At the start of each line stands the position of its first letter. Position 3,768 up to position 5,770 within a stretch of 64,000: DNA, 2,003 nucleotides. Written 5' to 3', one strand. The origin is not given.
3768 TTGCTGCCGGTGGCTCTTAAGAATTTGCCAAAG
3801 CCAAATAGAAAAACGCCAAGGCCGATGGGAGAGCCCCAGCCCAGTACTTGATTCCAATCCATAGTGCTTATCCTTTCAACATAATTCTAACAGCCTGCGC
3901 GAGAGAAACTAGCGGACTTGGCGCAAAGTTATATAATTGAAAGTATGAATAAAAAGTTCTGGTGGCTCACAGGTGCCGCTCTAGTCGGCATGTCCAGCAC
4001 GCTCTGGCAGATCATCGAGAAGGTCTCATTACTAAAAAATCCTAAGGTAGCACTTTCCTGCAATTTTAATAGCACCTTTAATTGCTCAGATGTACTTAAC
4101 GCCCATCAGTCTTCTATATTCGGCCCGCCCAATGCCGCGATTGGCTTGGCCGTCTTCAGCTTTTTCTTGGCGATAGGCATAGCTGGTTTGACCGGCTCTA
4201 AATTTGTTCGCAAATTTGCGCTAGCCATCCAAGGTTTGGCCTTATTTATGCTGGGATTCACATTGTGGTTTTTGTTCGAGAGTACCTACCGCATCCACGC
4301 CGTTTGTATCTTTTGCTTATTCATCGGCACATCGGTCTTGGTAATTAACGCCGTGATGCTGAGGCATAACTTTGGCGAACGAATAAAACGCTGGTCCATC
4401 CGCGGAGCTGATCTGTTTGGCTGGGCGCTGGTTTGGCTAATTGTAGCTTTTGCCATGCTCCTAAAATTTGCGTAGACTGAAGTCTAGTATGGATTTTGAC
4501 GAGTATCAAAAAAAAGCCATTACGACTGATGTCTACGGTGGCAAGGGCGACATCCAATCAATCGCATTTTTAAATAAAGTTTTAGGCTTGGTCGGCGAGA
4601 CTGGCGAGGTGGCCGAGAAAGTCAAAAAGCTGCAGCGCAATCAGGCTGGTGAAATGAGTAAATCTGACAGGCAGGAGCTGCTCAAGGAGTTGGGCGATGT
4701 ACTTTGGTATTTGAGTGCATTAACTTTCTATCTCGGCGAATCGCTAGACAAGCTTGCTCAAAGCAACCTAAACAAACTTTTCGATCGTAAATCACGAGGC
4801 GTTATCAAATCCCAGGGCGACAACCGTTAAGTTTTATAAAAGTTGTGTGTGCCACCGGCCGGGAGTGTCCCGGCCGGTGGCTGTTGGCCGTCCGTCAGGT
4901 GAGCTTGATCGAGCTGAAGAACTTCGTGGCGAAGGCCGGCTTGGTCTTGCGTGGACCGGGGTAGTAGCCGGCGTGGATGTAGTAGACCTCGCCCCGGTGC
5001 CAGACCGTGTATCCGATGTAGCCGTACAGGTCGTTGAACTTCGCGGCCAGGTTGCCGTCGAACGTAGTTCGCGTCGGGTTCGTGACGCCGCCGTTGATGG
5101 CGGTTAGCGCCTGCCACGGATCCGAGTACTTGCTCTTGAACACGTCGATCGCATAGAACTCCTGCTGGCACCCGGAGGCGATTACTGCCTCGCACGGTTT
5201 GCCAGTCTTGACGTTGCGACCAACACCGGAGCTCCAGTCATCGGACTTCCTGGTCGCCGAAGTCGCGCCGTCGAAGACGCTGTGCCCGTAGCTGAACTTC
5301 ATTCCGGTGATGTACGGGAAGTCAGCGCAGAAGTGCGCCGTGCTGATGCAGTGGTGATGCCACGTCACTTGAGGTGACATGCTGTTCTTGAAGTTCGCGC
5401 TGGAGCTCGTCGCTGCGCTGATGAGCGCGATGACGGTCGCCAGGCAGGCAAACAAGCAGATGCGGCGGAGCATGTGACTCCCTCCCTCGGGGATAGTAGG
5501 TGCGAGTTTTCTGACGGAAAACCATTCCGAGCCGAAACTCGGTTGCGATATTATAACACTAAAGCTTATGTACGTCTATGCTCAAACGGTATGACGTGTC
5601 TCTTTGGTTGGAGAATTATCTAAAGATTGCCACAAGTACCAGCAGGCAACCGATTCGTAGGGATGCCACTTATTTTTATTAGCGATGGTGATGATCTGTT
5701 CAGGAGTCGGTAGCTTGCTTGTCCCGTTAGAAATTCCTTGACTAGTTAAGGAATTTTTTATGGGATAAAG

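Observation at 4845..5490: High-GC island 1: self-contained gene for a secreted Cys-containing protein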

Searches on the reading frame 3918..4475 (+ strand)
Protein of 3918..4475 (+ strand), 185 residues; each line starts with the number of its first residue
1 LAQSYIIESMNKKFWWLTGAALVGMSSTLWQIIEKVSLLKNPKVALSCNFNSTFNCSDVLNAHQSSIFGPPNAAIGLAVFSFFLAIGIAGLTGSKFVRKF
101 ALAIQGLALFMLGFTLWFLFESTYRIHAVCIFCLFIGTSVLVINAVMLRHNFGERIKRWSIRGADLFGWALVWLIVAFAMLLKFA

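Call 11: search_protein_families(library=pfam, proteins=[window:3918-4475:+], max_evalue=0.1)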
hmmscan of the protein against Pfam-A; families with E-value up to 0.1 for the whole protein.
window:3918-4475:+ (185 aa): 1 family
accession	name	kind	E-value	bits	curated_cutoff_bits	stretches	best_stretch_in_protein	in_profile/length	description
PF07884.19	VKOR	-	5.7e-27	94.9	27.5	1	15-143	1-129/134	Vitamin K epoxide reductase family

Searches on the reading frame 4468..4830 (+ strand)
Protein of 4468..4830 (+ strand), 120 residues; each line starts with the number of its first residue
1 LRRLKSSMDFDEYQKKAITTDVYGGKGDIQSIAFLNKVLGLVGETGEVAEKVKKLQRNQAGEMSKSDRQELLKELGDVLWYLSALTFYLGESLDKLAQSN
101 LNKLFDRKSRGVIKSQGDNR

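Call 11: search_protein_families(library=pfam, proteins=[window:4468-4830:+], max_evalue=0.1)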
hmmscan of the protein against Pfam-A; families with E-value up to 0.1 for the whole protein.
window:4468-4830:+ (120 aa): 3 families
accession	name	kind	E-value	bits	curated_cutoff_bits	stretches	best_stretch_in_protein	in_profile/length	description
PF03819.22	MazG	-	1.4e-09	38.5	22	1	39-108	8-70/74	MazG nucleotide pyrophosphohydrolase domain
PF06892.16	Phage_CP76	-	0.027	14.8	26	1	34-85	89-139/146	Phage regulatory protein CII (CP76)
PF12643.12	MazG-like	-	0.059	14.1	27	1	47-99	6-62/85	MazG-like family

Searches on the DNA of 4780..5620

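Call 99: search_rna_families(source=window, start=4780, end=5620, threshold=evalue, max_evalue=1)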
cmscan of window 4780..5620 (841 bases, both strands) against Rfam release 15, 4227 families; matches with E-value up to 1: 1.
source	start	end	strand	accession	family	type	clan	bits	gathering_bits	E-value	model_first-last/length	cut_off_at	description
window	4851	4881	-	RF02690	BTH_s1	Gene; sRNA;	-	18.1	74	0.07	42-72/205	no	Burkholderia sRNA 1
